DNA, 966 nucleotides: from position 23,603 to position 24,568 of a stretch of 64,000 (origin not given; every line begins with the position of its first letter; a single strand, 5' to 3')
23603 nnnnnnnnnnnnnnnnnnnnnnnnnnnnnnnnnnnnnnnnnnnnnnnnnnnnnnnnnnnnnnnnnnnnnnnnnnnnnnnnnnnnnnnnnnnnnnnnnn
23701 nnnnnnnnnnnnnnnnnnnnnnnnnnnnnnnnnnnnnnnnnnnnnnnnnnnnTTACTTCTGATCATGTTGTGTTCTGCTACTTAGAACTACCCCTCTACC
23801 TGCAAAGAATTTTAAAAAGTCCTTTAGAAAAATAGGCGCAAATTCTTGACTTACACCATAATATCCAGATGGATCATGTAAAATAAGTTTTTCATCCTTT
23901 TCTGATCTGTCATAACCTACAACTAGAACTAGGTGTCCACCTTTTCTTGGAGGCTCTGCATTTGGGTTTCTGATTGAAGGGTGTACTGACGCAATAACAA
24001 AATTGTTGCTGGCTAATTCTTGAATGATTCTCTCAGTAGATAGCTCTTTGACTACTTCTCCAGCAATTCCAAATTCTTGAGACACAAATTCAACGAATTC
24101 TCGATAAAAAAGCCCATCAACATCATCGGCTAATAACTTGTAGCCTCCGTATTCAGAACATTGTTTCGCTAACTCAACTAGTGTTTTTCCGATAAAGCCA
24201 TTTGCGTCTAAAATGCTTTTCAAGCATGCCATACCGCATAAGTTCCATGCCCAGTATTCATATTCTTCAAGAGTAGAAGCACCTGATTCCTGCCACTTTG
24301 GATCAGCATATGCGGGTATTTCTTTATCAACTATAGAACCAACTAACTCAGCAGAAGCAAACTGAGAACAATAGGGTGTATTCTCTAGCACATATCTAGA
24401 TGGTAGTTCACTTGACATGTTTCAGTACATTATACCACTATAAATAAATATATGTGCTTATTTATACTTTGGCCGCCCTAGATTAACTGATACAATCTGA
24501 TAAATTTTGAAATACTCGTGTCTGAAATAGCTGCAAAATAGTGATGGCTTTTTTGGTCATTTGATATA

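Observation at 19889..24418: Island-borne van-like peptide module: Ddl-family ligase, VanX-like M15 dipeptidase and two paralogous C39-like cysteine peptidases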

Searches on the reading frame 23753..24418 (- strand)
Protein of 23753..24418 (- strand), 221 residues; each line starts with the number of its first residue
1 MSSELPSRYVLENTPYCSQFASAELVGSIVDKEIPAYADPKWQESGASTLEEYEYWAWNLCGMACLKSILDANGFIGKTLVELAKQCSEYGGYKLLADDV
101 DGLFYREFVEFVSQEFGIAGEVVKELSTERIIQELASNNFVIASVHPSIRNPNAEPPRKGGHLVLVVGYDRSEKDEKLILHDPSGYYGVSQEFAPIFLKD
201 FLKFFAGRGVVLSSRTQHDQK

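Call 3: search_protein_families(library=pfam, proteins=[window:23753-24418:-], max_evalue=0.01)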
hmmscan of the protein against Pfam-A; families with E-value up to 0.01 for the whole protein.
window:23753-24418:- (221 aa): 2 families
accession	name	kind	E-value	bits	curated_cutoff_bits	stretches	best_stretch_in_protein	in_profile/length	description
PF13529.12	Peptidase_C39_2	-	8.9e-11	43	24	1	52-183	11-142/143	Peptidase_C39 like family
PF09778.15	Guanylate_cyc_2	-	0.0018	18.1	28.1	0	149-184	150-183/212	Guanylylate cyclase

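Call 4: search_protein_families(library=ncbifam, proteins=[window:23753-24418:-], max_evalue=0.01)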
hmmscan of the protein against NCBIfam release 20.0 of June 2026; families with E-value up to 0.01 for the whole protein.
window:23753-24418:- (221 aa): 0 families

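Call 51: search_solved_structures(query=window:23753-24418:-, show_alignments=2, max_evalue=1)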
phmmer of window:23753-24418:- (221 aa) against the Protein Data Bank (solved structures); distinct sequences matched with E-value up to 1: 1.
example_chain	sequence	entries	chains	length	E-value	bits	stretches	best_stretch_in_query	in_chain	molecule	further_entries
3tx8_A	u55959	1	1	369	0.15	15.5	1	80-138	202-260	Succinyl-diaminopimelate desuccinylase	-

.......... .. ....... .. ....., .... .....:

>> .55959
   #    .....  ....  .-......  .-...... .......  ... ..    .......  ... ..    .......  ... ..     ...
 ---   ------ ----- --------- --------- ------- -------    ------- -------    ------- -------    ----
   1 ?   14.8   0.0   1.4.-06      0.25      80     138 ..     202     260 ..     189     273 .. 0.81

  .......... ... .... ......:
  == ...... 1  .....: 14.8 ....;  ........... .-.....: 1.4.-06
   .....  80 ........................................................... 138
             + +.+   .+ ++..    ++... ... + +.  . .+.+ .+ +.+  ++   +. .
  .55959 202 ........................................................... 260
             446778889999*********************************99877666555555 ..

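Call 53: find_homologous_proteins(query=window:23753-24418:-)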
Query window:23753-24418:- (221 aa): 1132 proteins with E <= 0.001 among 1654 candidates; the best 120 are listed.
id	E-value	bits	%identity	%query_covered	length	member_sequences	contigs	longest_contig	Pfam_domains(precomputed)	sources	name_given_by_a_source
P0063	7.3e-145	499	100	100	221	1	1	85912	PF13529.14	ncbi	-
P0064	1.8e-100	354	70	98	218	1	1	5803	PF13529.14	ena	-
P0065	7.4e-73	263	58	90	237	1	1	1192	PF13529.14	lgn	-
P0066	1.4e-67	246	51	97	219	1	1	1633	PF13529.14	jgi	jgi:hypothetical protein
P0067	1.8e-65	239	50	99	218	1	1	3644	PF13529.14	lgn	-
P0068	3.4e-62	229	53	95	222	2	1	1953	PF13529.14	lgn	-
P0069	9.0e-62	227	53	95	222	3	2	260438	PF13529.14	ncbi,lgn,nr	ncbi:MAG TPA: C39 family peptidase [Candidatus Saccharimonadales bacterium]|nr:C39 family peptidase 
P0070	5.8e-60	221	50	97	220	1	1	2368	PF13529.14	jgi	jgi:hypothetical protein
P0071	1.2e-59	220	48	94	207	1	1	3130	PF12385.15,PF13529.14,PF09778.16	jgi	jgi:hypothetical protein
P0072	3.4e-59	219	50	93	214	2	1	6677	PF13529.14,PF09778.16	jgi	-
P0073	6.2e-59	218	49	96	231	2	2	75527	PF13529.14,PF09778.16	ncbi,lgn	ncbi:MAG: C39 family peptidase [Candidatus Saccharimonas sp.]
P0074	9.0e-58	214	49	95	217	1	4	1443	PF13529.14,PF09778.16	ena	-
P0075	2.0e-57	213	49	94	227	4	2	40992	PF13529.14,PF09778.16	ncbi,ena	-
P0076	4.2e-57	212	50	92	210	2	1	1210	PF13529.14,PF09778.16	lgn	-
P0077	4.6e-57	212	49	94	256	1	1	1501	PF13529.14,PF09778.16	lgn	-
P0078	4.8e-57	212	46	95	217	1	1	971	PF13529.14,PF09778.16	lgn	-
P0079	1.7e-56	210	50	92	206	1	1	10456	PF13529.14,PF09778.16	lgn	-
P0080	1.8e-56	210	49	93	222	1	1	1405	PF13529.14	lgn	-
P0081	2.0e-56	210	50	91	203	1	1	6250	PF13529.14,PF09778.16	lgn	-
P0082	3.1e-56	209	47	97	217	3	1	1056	PF13529.14,PF09778.16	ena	-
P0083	3.2e-56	209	48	94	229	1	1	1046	PF13529.14,PF09778.16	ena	-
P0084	1.3e-55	207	51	96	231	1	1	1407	PF13529.14,PF09778.16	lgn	-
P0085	8.5e-55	204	48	98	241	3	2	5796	PF13529.14,PF09778.16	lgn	-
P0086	8.6e-55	204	47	95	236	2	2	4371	PF13529.14,PF09778.16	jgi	jgi:hypothetical protein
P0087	1.1e-54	204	49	92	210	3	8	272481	PF13529.14,PF09778.16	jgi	-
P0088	1.2e-54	204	48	92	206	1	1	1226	PF13529.14,PF09778.16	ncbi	-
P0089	1.8e-54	203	50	94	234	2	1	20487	PF13529.14,PF09778.16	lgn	-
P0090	1.9e-54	203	47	94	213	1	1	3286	PF13529.14,PF09778.16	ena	-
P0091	2.1e-54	203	49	95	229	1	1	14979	PF13529.14,PF09778.16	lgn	-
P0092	5.5e-54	202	48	93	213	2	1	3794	PF13529.14,PF09778.16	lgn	-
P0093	8.5e-54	201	45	95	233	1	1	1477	PF13529.14,PF09778.16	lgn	-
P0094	9.3e-54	201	49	94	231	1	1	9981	PF13529.14,PF09778.16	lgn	-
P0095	1.2e-53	201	51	90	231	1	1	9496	PF13529.14,PF09778.16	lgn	-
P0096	1.4e-53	200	48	91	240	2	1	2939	PF13529.14,PF09778.16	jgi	jgi:uncharacterized protein YvpB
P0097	2.4e-53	200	49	91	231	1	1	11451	PF13529.14,PF09778.16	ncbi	-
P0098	2.5e-53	200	46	93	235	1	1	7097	PF13529.14,PF09778.16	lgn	-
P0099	3.8e-53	199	48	92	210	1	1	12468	PF13529.14,PF09778.16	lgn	-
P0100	3.9e-53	199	44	97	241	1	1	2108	PF13529.14,PF09778.16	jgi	jgi:hypothetical protein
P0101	3.9e-53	199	48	93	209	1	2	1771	PF13529.14,PF09778.16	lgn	-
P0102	4.5e-53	199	45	95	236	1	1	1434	PF13529.14,PF09778.16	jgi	jgi:hypothetical protein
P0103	4.9e-53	199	48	95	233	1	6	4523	PF13529.14,PF09778.16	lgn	-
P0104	5.0e-53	199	47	92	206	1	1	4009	PF13529.14,PF09778.16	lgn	-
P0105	5.5e-53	198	47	94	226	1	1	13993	PF13529.14,PF09778.16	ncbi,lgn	ncbi:MAG: C39 family peptidase [Patescibacteria group bacterium]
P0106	5.9e-53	198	48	98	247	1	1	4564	PF13529.14,PF09778.16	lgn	-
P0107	6.1e-53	198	48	93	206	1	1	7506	PF13529.14,PF09778.16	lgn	-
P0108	6.1e-53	198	48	93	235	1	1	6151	PF13529.14,PF09778.16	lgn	-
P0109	9.5e-53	198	47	92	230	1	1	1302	PF13529.14,PF09778.16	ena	-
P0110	1.0e-52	198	49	92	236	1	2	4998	PF13529.14,PF09778.16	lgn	-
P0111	2.8e-52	196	49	92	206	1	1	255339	PF13529.14,PF09778.16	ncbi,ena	-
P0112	2.9e-52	196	47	95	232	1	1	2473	PF13529.14,PF09778.16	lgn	-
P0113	3.6e-52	196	46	93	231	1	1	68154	PF13529.14,PF09778.16,PF03412.22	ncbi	-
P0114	3.9e-52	196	48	92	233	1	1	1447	PF13529.14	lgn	-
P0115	5.1e-52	195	44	95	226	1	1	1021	PF13529.14,PF09778.16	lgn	-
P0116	6.4e-52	195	52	86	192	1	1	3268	PF13529.14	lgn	-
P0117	6.6e-52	195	47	93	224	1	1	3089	PF13529.14,PF09778.16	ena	-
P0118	6.7e-52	195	46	93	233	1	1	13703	PF13529.14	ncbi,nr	ncbi:hypothetical protein CYG49_01920 [Candidatus Saccharibacteria bacterium]|nr:MAG: hypothetical p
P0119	7.0e-52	195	46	96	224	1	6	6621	PF13529.14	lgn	-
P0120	8.0e-52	195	46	95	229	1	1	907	PF13529.14,PF09778.16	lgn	-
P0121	9.4e-52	194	50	92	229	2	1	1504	PF13529.14,PF09778.16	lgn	-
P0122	1.5e-51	194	45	93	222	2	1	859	PF13529.14,PF09778.16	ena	-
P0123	1.6e-51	194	46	92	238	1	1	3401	PF13529.14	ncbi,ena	-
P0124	2.3e-51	193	45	95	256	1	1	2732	PF13529.14,PF09778.16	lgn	-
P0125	2.5e-51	193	46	94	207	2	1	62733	PF13529.14,PF09778.16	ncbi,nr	ncbi:MAG: C39 family peptidase [Candidatus Abawacabacteria bacterium]|nr:C39 family peptidase [Candi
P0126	2.7e-51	193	48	92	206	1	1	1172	PF13529.14,PF09778.16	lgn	-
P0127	2.8e-51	193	47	93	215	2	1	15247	PF13529.14,PF09778.16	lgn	-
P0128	3.3e-51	193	44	96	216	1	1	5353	PF13529.14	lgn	-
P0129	4.1e-51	192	47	92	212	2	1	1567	PF13529.14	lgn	-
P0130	4.2e-51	192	48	93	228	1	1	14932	PF13529.14,PF09778.16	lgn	-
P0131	5.3e-51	192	48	90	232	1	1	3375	PF13529.14,PF09778.16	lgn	-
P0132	5.5e-51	192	49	94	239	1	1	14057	PF13529.14,PF09778.16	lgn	-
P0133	6.1e-51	192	49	91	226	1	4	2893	PF13529.14,PF09778.16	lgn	-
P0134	7.7e-51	191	48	92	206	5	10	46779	PF13529.14,PF09778.16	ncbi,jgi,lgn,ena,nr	ncbi:MAG: hypothetical protein UW16_C0021G0003 [Microgenomates group bacterium GW2011_GWC1_44_10]|nr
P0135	8.3e-51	191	45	95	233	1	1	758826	PF13529.14,PF09778.16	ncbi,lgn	-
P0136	9.3e-51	191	45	94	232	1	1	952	PF13529.14,PF09778.16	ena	-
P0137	9.6e-51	191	46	92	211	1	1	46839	PF13529.14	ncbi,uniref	ncbi:C39 family peptidase [Streptomyces sp. NPDC020681]|uniref:C39 family peptidase n=1 Tax=Streptom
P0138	1.1e-50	191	46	94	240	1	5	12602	PF13529.14,PF09778.16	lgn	-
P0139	1.3e-50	191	46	90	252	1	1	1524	PF13529.14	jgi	jgi:uncharacterized protein YvpB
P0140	1.4e-50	191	46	91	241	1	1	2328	PF13529.14,PF09778.16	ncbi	-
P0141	1.5e-50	191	47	92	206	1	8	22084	PF13529.14,PF09778.16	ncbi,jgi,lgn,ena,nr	ncbi:C39 family peptidase [Candidatus Collierbacteria bacterium]|nr:C39 family peptidase [Candidatus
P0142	2.0e-50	190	44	93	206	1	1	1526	PF13529.14,PF09778.16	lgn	-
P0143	2.4e-50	190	46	96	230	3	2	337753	PF13529.14,PF09778.16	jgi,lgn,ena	-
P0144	2.4e-50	190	45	99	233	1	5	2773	PF13529.14,PF09778.16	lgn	-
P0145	2.6e-50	190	45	95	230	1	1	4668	PF13529.14,PF09778.16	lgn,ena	-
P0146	3.8e-50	189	45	93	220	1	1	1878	PF13529.14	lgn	-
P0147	4.7e-50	189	46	94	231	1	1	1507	PF13529.14,PF09778.16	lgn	-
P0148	4.8e-50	189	46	91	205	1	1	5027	PF13529.14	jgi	jgi:hypothetical protein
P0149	5.0e-50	189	44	93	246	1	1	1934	PF13529.14,PF09778.16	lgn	-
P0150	5.2e-50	189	43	94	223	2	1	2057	PF13529.14,PF09778.16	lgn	-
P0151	5.2e-50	189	45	95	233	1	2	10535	PF13529.14,PF09778.16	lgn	-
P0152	6.1e-50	189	44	95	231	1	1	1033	PF13529.14,PF09778.16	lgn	-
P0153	6.5e-50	188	47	95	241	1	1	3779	PF13529.14,PF09778.16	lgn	-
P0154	1.0e-49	188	48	95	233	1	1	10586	PF13529.14,PF09778.16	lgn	-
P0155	1.0e-49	188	44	95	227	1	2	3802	PF13529.14,PF09778.16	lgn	-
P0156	1.3e-49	187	43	96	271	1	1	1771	PF13529.14,PF09778.16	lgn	-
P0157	1.5e-49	187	43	96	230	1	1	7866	PF13529.14,PF09778.16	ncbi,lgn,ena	-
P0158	1.5e-49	187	45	91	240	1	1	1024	PF13529.14,PF09778.16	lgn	-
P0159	1.8e-49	187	46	95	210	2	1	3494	PF13529.14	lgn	-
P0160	1.9e-49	187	47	92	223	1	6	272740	PF13529.14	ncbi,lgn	-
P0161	2.2e-49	187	45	95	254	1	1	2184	PF13529.14,PF09778.16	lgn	-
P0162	2.5e-49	187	45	96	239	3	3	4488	PF13529.14,PF09778.16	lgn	-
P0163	2.6e-49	186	45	94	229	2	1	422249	PF13529.14,PF09778.16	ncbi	-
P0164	2.8e-49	186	47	94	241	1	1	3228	PF13529.14,PF09778.16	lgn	-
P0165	3.1e-49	186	46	92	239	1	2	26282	PF13529.14,PF09778.16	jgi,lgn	jgi:hypothetical protein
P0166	3.5e-49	186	42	95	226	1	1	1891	PF13529.14,PF09778.16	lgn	-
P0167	3.6e-49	186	43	96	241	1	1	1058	PF13529.14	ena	-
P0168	4.0e-49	186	45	94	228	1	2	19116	PF13529.14,PF09778.16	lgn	-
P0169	5.5e-49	185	45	96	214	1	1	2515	PF13529.14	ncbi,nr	ncbi:MAG TPA: C39 family peptidase [Candidatus Saccharimonadales bacterium]|nr:C39 family peptidase 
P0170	5.8e-49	185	44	92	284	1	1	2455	PF13529.14,PF09778.16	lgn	-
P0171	5.9e-49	185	44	95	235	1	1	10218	PF13529.14,PF09778.16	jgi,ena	-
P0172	6.7e-49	185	44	97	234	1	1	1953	PF13529.14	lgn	-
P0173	8.0e-49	185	46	92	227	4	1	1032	PF13529.14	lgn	-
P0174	9.0e-49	185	46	93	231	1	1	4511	PF13529.14,PF09778.16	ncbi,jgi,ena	jgi:hypothetical protein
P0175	1.1e-48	184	45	92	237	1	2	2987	PF13529.14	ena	-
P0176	1.1e-48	184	46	93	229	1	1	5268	PF13529.14,PF09778.16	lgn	-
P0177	1.3e-48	184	42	100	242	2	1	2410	PF13529.14,PF09778.16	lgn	-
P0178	1.4e-48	184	41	95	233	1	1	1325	PF13529.14,PF09778.16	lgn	-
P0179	1.4e-48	184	42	97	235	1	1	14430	PF13529.14,PF09778.16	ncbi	-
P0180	1.4e-48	184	45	95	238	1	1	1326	PF13529.14,PF09778.16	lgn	-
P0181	1.4e-48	184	45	94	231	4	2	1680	PF13529.14,PF09778.16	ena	-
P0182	1.6e-48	184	45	91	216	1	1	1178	PF13529.14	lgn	-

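Call 55: find_encoding_contigs(protein=P0137, flank=6000, max_places=1)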
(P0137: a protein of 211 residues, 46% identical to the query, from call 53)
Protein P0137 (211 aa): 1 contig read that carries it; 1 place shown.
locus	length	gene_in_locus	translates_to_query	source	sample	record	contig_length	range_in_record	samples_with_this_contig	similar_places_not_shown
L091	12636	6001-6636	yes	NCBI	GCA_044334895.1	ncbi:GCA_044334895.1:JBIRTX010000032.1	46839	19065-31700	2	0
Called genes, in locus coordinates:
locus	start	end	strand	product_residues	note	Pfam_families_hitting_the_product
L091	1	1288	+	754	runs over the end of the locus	PF00403:HMA, PF00122:E1-E2_ATPase, PF00702:Hydrolase, PF08282:Hydrolase_3 (faint)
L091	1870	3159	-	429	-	PF00285:Citrate_synt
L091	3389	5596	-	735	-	PF23139:OB_YrrC, PF14520:HHH_5, PF14490:HHH_RecD2, PF13401:AAA_22 (faint), PF13245:AAA_19, PF13604:AAA_30, PF18335:SH3_13, PF13538:UvrD_C_2, +2 more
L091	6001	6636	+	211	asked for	PF13529:Peptidase_C39_2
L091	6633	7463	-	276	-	PF01261:AP_endonuc_2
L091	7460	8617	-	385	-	PF06187:DUF993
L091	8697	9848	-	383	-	PF01408:GFO_IDH_MocA, PF02894:GFO_IDH_MocA_C, PF22725:GFO_IDH_MocA_C3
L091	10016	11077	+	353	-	PF00356:LacI, PF13560:HTH_31 (faint), PF00532:Peripla_BP_1, PF13407:Peripla_BP_4, PF13377:Peripla_BP_3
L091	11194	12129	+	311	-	PF01047:MarR, PF12802:MarR_2, PF08445:FR47 (faint), PF00583:Acetyltransf_1, PF13673:Acetyltransf_10, PF13508:Acetyltransf_7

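Call 56: find_encoding_contigs(protein=P0135, flank=6000, max_places=1)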
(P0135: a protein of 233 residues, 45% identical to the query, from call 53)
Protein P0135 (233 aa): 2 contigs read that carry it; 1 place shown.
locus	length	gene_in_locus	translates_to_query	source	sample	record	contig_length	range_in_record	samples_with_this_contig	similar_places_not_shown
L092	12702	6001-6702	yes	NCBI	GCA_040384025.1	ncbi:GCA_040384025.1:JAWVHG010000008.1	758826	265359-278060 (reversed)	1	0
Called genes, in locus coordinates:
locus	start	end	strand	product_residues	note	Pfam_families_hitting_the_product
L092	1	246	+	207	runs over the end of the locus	PF00027:cNMP_binding, PF13545:HTH_Crp_2, PF00325:Crp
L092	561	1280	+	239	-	-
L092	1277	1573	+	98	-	PF03477:ATP-cone (weak)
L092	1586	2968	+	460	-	PF00890:FAD_binding_2 (weak), PF01266:DAO (faint), PF03486:HI0933_like (faint), PF07992:Pyr_redox_2, PF12831:FAD_oxidored (weak), PF13450:NAD_binding_8 (weak), PF00070:Pyr_redox, PF02852:Pyr_redox_dim, +1 more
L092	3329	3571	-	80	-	-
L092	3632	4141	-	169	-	-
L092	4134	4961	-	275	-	-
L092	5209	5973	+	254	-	PF12146:Hydrolase_4, PF00561:Abhydrolase_1, PF02129:Peptidase_S15 (weak), PF12697:Abhydrolase_6, PF20408:Abhydrolase_11 (faint), PF00326:Peptidase_S9, PF10142:PhoPQ_related, PF12146:Hydrolase_4 (weak), +1 more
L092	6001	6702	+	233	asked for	PF13529:Peptidase_C39_2, PF09778:Guanylate_cyc_2 (faint)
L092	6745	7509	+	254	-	-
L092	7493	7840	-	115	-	-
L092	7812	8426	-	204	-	-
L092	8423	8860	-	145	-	PF04977:DivIC (weak)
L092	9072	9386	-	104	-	-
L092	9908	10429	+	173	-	PF00004:AAA (weak), PF13207:AAA_17 (faint), PF13238:AAA_18 (weak), PF13401:AAA_22 (faint), PF13671:AAA_33 (weak), PF20720:nSTAND3 (faint)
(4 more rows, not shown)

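Call 57: find_encoding_contigs(protein=P0111, flank=6000, max_places=1)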
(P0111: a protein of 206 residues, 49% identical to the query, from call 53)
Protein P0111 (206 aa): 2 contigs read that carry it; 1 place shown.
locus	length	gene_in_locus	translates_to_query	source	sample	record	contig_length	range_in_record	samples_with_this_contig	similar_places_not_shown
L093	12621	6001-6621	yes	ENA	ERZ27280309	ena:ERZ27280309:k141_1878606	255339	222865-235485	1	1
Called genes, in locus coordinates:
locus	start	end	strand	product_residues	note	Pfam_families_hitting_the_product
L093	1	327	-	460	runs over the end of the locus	PF28494:GlyRS_ins_1 (faint), PF00587:tRNA-synt_2b (weak), PF03129:HGTP_anticodon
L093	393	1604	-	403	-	PF01336:tRNA_anti-codon (weak), PF00152:tRNA-synt_2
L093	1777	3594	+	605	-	PF13328:HD_4, PF01966:HD (weak), PF04607:RelA_SpoT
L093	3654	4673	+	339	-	PF01565:FAD_binding_4 (weak), PF02873:MurB_C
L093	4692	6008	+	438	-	PF00275:EPSP_synthase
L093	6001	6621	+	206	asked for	PF13529:Peptidase_C39_2, PF09778:Guanylate_cyc_2 (faint)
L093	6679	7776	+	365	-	PF01820:Dala_Dala_lig_N, PF02786:CPSase_L_D2 (weak), PF02222:ATP-grasp, PF07478:Dala_Dala_lig_C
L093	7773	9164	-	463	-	PF08245:Mur_ligase_M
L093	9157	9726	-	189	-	PF00561:Abhydrolase_1 (faint), PF12146:Hydrolase_4, PF12697:Abhydrolase_6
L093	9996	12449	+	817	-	PF00133:tRNA-synt_1, PF09334:tRNA-synt_1g, PF13603:tRNA-synt_1_2, PF00133:tRNA-synt_1, PF08264:Anticodon_1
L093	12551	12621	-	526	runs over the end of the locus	-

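Call 70: predict_structure(alignment_id=A4)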
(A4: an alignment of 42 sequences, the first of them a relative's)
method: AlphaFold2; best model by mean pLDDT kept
length: 221 residues; sequences in the alignment: 42
mean_pLDDT: 96.2   pTM: 0.93
mean pLDDT of the five models: 96.2, 95.6, 95.4, 95.3, 94.9
residues with pLDDT >= 90: 207; 70-90: 10; 50-70: 4; < 50: 0
segments of 3 or more residues with pLDDT < 50: none
pLDDT, mean of each block of 10 residues (from residue 1): 86 98 98 98 98 97 98 95 98 95 96 97 98 98 99 98 98 94 98 98 98 84 59
secondary structure, 60 per line:
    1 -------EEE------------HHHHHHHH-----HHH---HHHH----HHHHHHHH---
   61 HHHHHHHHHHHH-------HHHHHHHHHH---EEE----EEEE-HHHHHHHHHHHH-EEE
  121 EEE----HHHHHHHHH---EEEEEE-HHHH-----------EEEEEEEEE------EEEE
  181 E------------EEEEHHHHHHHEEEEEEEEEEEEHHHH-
elements in order: E8-10 H23-30 H42-45 H50-57 H61-72 H80-89 E93-95 E100-103 H105-116 E118-123 H128-136 E140-145 H147-150 E162-170 E177-181 E194-197 H198-204 E205-216 H217-220

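Call 75: fold_search(model_id=the predicted structure, library=pdb)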
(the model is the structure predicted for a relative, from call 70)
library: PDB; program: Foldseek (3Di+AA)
matches with E <= 10: 450; with E <= 0.001: 82
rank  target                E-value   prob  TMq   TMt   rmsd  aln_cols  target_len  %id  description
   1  6p4e_B                1.0e-05  1.00  0.43  0.43  10.9       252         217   13  Leishmania mexicana CPB in complex with an aza-nitrile inhibitor (released 2020-06-03)
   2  6p4e_A                1.2e-05  1.00  0.42  0.43  10.9       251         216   14  Leishmania mexicana CPB in complex with an aza-nitrile inhibitor (released 2020-06-03)
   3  3iej_B                3.1e-05  1.00  0.41  0.41  12.4       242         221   12  Pyrazole-based Cathepsin S Inhibitors with Arylalkynes as P1 Binding Elements (released 2009-10-06)
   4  8rnd_A                3.7e-05  1.00  0.42  0.42  12.2       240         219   12  Cathepsin S in complex with NNPI-C10 inhibitor (released 2024-06-05)
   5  1y4h_A                4.7e-05  1.00  0.45  0.55   5.5       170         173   15  Wild type staphopain-staphostatin complex (released 2005-01-18)
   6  3iej_A                5.0e-05  1.00  0.42  0.42  12.3       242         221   15  Pyrazole-based Cathepsin S Inhibitors with Arylalkynes as P1 Binding Elements (released 2009-10-06)
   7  1x9y_A                5.6e-05  1.00  0.46  0.31   6.0       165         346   16  The prostaphopain B structure (released 2004-11-23)
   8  6yyr_AAA              6.0e-05  1.00  0.41  0.41  12.2       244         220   12  Structure of Cathepsin S in complex with Compound 20b (released 2021-05-12)
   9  4p6e_A                6.0e-05  1.00  0.41  0.41  12.3       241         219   14  Crystal Structure of Human Cathepsin S Bound to a Non-covalent Inhibitor (released 2014-10-29)
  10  9gj2_A                6.3e-05  1.00  0.41  0.41  12.2       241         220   14  Crystal structure of human cathepsin S produced in insect cells in complex with ketoamide 13b (released 2024-09-04)
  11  6yyp_BBB              7.1e-05  1.00  0.40  0.40  12.4       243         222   13  Structure of Cathepsin S in complex with Compound 2 (released 2021-05-12)
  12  3erv                  8.0e-05  1.00  0.59  0.64   5.2       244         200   11  Crystal structure of an putative C39-like peptidase from Bacillus anthracis (released 2008-10-14)
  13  6a0n_A                8.0e-05  1.00  0.41  0.29  12.8       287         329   16  The crystal structure of apo-Lpg2622 (released 2018-09-12)
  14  6a0n_B                9.6e-05  1.00  0.40  0.29  12.6       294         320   16  The crystal structure of apo-Lpg2622 (released 2018-09-12)
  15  5qca_B                1.0e-04  1.00  0.41  0.42  12.4       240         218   14  Crystal structure of human Cathepsin-S with bound ligand (released 2017-12-20)
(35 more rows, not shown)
